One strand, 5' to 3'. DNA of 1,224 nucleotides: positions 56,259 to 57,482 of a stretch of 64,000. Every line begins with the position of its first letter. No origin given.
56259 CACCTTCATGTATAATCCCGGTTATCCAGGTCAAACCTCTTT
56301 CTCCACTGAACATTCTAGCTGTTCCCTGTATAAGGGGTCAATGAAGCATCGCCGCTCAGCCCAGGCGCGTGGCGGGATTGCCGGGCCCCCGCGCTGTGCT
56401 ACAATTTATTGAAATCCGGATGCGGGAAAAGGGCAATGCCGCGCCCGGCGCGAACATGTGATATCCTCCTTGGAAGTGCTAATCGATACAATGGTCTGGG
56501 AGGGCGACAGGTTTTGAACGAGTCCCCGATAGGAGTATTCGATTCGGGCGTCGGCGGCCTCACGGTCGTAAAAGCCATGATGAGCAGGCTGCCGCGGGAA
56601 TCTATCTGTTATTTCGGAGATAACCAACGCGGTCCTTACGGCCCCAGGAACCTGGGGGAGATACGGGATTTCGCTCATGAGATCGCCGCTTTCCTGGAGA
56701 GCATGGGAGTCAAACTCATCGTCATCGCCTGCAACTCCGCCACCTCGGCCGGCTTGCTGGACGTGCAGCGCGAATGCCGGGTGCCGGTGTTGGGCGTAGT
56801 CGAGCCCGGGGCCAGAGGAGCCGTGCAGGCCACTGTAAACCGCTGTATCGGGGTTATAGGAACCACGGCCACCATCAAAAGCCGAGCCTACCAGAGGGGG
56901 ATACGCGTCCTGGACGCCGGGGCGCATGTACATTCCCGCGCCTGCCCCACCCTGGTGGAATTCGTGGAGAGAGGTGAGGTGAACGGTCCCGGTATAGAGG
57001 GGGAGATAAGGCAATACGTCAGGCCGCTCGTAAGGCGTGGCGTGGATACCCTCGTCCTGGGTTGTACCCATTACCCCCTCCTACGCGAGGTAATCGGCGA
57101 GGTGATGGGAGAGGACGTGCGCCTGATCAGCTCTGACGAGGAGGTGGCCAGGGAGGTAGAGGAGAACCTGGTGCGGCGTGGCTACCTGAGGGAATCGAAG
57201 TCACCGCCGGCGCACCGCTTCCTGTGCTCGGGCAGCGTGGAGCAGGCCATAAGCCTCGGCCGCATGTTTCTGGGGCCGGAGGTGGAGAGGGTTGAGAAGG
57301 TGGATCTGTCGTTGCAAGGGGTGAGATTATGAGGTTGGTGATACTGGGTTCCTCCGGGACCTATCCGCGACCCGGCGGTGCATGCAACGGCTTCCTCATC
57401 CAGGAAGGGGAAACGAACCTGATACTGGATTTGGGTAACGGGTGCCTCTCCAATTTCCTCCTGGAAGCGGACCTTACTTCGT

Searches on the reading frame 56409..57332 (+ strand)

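Call 67: search_protein_families(library=pfam, proteins=[window:56409-57332:+], max_evalue=0.00001)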
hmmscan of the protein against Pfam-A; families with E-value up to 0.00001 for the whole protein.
window:56409-57332:+ (307 aa): 1 family
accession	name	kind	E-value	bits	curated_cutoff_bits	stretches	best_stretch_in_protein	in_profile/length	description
PF01177.27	Asp_Glu_race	-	6.9e-26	91.8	31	1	59-242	22-203/211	Asp/Glu/Hydantoin racemase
